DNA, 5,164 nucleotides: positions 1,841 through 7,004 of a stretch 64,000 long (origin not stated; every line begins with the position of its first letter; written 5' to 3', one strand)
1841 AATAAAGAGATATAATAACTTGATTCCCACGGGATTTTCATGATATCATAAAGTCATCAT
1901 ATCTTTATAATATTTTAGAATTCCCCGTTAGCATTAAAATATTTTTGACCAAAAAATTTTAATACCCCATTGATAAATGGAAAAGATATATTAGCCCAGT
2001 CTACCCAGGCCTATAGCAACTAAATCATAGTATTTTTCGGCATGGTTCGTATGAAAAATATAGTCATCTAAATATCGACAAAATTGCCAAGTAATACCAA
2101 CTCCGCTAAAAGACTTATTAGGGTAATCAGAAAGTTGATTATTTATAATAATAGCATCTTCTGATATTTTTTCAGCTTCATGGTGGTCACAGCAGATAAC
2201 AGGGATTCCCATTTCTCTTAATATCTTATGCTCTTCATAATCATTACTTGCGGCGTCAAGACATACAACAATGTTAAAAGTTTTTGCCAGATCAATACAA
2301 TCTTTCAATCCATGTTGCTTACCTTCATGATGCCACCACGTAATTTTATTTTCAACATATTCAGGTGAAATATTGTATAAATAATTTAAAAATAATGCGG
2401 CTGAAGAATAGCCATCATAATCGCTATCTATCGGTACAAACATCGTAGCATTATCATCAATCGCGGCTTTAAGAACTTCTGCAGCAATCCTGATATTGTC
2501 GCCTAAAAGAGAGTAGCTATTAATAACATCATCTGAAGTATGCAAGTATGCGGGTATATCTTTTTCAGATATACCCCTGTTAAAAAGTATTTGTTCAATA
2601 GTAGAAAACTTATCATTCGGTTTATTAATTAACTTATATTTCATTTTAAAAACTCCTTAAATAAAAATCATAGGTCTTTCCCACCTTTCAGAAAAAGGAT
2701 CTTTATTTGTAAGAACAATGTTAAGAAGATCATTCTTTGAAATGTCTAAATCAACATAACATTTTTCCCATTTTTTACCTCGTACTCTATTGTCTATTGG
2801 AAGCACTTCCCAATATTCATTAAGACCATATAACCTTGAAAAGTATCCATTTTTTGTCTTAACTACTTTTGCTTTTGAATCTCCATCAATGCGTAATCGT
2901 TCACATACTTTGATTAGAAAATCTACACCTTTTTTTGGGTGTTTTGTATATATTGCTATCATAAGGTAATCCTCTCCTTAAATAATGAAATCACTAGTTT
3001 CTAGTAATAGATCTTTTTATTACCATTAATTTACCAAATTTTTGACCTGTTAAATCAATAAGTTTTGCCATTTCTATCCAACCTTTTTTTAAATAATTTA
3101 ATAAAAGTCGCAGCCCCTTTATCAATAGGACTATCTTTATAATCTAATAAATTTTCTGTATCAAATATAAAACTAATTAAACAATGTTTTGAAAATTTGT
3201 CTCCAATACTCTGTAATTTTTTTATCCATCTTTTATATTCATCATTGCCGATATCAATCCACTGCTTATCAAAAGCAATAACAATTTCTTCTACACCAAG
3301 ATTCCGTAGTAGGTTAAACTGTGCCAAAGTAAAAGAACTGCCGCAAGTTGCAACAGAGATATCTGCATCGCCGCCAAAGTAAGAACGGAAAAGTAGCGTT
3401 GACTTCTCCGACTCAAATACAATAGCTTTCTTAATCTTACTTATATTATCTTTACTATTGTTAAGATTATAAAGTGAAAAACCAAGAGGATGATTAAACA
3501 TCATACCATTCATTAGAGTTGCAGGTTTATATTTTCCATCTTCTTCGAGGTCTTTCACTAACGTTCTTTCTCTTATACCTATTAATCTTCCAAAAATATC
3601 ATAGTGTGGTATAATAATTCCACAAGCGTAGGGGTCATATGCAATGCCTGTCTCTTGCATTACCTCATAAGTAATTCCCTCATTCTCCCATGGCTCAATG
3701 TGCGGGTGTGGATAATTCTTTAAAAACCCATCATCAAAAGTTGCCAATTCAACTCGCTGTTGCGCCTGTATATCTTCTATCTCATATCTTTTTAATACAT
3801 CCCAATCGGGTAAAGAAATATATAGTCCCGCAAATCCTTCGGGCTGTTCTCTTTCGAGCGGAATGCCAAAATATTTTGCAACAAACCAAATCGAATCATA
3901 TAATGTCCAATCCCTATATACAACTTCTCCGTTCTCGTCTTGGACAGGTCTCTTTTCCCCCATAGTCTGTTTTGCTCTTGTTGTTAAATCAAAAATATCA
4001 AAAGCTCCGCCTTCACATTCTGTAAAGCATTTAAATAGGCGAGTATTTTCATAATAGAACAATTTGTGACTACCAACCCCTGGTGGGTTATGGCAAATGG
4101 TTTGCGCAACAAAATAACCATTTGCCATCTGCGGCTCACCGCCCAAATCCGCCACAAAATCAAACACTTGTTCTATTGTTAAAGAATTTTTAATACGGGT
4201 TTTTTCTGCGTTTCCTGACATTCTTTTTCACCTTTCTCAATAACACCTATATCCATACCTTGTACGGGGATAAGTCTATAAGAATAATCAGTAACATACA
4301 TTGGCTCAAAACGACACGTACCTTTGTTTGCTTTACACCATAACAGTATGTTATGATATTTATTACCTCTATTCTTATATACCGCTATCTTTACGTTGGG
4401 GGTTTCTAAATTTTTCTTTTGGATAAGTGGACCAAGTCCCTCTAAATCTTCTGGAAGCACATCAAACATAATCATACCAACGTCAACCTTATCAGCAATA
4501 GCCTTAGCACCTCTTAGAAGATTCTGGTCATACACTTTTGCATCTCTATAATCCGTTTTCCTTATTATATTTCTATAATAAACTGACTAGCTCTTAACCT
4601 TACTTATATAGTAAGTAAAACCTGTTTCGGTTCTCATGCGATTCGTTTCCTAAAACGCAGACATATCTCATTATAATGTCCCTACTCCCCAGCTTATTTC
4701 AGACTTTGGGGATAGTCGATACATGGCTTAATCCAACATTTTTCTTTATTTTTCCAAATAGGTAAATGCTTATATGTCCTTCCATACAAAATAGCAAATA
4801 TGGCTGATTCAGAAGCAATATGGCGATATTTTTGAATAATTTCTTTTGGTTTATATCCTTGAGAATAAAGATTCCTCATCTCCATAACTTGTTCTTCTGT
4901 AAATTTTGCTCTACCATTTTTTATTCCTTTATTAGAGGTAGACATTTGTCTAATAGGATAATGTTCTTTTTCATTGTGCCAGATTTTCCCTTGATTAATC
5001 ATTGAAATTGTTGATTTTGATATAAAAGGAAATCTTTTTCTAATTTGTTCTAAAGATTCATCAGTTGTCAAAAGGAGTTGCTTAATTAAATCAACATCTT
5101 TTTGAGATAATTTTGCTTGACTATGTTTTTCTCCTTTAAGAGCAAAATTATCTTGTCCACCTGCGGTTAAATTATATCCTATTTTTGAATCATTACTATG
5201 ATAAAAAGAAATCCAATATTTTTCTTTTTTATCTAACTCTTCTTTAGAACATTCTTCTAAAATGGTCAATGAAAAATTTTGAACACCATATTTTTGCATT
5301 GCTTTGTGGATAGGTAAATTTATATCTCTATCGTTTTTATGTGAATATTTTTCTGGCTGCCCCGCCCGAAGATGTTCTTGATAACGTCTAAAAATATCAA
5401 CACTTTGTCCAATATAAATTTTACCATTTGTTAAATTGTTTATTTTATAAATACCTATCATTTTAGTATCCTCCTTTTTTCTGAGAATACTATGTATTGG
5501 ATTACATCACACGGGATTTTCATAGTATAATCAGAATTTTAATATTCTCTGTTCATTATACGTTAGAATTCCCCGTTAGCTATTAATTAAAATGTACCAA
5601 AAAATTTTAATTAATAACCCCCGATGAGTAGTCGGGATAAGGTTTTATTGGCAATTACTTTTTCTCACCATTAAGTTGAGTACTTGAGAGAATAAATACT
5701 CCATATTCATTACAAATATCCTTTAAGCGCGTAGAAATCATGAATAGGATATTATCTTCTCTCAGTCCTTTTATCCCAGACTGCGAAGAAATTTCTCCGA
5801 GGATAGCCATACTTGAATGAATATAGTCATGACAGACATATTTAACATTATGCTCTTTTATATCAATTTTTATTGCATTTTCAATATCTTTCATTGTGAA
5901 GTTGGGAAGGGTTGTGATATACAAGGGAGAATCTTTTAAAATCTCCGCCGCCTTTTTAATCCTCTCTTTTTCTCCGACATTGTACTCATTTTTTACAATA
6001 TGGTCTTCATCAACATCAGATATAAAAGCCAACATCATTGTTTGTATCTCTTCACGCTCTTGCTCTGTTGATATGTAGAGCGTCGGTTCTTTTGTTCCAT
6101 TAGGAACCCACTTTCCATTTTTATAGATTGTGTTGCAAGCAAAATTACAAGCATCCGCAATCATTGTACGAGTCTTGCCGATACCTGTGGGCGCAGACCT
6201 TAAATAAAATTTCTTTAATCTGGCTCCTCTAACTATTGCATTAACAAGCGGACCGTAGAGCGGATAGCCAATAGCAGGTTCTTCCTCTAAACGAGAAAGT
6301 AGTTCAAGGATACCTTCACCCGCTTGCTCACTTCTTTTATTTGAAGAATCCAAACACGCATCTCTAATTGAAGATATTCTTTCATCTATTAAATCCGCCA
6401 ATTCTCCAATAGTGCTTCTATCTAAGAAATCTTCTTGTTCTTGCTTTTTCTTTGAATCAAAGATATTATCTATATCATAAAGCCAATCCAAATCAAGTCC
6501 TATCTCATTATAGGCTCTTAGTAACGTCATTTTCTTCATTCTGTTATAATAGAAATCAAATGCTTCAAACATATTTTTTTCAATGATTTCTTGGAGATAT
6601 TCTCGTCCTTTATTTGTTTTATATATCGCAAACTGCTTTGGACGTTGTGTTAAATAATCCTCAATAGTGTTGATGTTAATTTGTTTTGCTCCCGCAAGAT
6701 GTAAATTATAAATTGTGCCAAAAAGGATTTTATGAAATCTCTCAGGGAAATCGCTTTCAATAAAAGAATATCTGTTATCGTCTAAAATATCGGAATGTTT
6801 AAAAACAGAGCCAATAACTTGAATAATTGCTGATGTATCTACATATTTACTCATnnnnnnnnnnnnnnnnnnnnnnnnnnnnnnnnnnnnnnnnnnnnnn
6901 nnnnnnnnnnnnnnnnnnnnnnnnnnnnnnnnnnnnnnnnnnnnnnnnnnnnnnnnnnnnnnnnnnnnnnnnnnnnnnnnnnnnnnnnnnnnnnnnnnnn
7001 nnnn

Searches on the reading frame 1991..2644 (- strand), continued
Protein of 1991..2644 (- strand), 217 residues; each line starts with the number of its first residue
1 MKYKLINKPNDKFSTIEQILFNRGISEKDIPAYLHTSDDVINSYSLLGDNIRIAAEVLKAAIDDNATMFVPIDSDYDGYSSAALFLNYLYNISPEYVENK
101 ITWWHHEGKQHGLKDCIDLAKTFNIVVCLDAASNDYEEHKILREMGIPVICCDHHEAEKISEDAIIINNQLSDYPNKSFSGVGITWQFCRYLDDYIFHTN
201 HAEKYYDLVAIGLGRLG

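Call 95: find_related_loci(query=A3, collection=viral_contigs, flank=4000)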
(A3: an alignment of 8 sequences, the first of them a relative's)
Query A3 (730 aa) in viral_contigs; peptide patterns used: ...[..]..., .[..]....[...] (x = any residue, [..] = any of these).
600 stretches matched a pattern (row limit reached: there are more); 565 encode a relative of the query (tblastn E <= 1e-3); the best 80 are kept; 80 distinct loci.
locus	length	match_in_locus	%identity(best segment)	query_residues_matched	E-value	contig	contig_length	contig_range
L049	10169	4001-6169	56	4-725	0e+0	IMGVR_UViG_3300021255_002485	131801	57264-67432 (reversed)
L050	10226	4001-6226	56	6-730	0e+0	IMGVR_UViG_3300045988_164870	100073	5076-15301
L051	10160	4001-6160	55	4-726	0e+0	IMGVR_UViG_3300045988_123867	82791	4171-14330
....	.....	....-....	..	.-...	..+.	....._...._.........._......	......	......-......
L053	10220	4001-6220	53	2-730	0e+0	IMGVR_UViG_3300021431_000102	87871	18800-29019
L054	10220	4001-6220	53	2-730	0e+0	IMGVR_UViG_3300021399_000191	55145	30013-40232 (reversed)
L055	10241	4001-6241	54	1-725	0e+0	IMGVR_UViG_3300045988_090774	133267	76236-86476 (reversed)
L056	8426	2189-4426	54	1-725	0e+0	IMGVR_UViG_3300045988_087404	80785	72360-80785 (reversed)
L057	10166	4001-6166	54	4-725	0e+0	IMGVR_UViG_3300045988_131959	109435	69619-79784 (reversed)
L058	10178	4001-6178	53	7-726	0e+0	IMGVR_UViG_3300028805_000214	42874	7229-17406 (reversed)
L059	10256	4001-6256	53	1-728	0e+0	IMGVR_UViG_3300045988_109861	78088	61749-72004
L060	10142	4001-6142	53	4-723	0e+0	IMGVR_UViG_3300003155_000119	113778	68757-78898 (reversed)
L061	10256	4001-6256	53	1-728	0e+0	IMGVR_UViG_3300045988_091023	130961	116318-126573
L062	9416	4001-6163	55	4-730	0e+0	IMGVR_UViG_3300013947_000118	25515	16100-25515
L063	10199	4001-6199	54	4-730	0e+0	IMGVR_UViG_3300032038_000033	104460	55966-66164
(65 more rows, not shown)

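Call 98: find_encoding_contigs(protein=P0157, flank=3000, max_places=10)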
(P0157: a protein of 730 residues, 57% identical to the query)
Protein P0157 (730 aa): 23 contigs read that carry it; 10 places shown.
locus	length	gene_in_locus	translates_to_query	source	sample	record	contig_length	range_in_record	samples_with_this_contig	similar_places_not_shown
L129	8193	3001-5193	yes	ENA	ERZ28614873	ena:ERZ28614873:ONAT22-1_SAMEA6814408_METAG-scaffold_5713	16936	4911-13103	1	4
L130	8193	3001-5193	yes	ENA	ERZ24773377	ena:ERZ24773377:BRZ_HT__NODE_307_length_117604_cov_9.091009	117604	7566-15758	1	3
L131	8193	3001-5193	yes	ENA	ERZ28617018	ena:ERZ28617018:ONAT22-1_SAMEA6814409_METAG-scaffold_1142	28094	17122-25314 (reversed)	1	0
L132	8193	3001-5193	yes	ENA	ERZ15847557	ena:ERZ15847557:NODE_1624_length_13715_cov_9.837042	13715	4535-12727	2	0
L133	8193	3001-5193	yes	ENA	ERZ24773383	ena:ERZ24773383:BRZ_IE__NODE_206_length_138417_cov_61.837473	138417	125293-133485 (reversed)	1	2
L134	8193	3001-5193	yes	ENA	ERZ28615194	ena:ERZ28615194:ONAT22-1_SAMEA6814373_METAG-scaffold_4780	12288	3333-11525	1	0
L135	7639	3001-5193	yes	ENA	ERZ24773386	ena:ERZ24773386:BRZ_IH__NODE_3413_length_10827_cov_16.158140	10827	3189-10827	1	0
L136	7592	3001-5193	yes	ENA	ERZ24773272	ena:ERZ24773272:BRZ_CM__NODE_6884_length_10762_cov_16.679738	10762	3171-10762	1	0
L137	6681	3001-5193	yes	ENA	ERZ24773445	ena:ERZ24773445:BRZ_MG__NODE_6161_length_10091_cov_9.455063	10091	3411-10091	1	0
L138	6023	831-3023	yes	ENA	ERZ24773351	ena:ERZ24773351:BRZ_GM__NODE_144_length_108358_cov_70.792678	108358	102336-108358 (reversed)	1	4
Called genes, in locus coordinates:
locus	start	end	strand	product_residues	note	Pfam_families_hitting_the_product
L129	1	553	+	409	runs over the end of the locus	PF01136:Peptidase_U32, PF16325:Peptidase_U32_C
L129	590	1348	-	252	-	PF04018:VCA0040-like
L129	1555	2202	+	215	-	PF04542:Sigma70_r2, PF04545:Sigma70_r4, PF01381:HTH_3 (faint)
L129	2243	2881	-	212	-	PF00027:cNMP_binding (weak), PF13545:HTH_Crp_2 (weak)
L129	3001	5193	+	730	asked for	PF03477:ATP-cone, PF13597:NRDD, PF01228:Gly_radical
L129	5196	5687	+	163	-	PF13353:Fer4_12, PF04055:Radical_SAM (weak)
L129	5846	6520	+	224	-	PF03006:HlyIII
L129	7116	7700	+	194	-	-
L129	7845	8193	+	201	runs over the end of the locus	-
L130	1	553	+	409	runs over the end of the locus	PF01136:Peptidase_U32, PF16325:Peptidase_U32_C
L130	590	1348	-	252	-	PF04018:VCA0040-like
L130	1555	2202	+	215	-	PF04542:Sigma70_r2, PF04545:Sigma70_r4, PF01381:HTH_3 (faint)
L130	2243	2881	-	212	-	PF00027:cNMP_binding (weak), PF13545:HTH_Crp_2 (weak)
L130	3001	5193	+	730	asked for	PF03477:ATP-cone, PF13597:NRDD, PF01228:Gly_radical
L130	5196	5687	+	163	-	PF13353:Fer4_12, PF04055:Radical_SAM (weak)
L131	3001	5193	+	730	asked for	PF03477:ATP-cone, PF13597:NRDD, PF01228:Gly_radical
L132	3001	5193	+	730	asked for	PF03477:ATP-cone, PF13597:NRDD, PF01228:Gly_radical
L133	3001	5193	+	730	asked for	PF03477:ATP-cone, PF13597:NRDD, PF01228:Gly_radical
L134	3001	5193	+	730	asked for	PF03477:ATP-cone, PF13597:NRDD, PF01228:Gly_radical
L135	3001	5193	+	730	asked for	PF03477:ATP-cone, PF13597:NRDD, PF01228:Gly_radical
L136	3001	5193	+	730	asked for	PF03477:ATP-cone, PF13597:NRDD, PF01228:Gly_radical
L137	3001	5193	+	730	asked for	PF03477:ATP-cone, PF13597:NRDD, PF01228:Gly_radical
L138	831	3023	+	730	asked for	PF03477:ATP-cone, PF13597:NRDD, PF01228:Gly_radical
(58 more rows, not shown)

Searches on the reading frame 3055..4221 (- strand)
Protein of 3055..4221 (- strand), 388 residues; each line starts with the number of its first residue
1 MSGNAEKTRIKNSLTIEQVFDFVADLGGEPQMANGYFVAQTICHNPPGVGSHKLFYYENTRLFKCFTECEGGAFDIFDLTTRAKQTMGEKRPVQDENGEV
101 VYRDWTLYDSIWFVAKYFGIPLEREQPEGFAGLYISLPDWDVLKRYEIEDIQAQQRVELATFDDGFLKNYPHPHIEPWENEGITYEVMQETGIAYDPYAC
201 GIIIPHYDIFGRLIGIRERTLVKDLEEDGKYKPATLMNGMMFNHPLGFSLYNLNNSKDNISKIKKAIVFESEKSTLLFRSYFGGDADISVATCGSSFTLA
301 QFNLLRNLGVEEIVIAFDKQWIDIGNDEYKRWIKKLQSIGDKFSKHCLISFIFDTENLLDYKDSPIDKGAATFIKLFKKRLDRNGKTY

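Call 8: search_protein_families(library=phrogs, proteins=[window:3055-4221:-], max_evalue=0.001)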
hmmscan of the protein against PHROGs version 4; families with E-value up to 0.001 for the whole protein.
window:3055-4221:- (388 aa): 3 families
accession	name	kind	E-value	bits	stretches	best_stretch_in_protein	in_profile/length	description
phrog_47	-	DNA, RNA and nucleotide metabolism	2.2e-30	107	1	41-380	56-333/947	DNA primase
phrog_33561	-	unknown function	8.7e-15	56.1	1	286-380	11-109/139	-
phrog_6444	-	DNA, RNA and nucleotide metabolism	1.2e-06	28.6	1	188-341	190-331/577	DNA primase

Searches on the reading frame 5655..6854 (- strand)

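Call 8: search_protein_families(library=phrogs, proteins=[window:5655-6854:-], max_evalue=0.001)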
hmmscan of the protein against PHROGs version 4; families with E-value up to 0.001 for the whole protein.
window:5655-6854:- (399 aa): 3 families
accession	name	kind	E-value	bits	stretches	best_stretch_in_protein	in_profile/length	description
phrog_19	-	DNA, RNA and nucleotide metabolism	2.7e-45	156.4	1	3-397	157-508/621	DnaB-like replicative helicase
phrog_239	-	DNA, RNA and nucleotide metabolism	1.9e-12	48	1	183-397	321-520/801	DNA primase/helicase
phrog_243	-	DNA, RNA and nucleotide metabolism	1.2e-06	28.7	1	214-395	35-192/273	DnaB-like replicative helicase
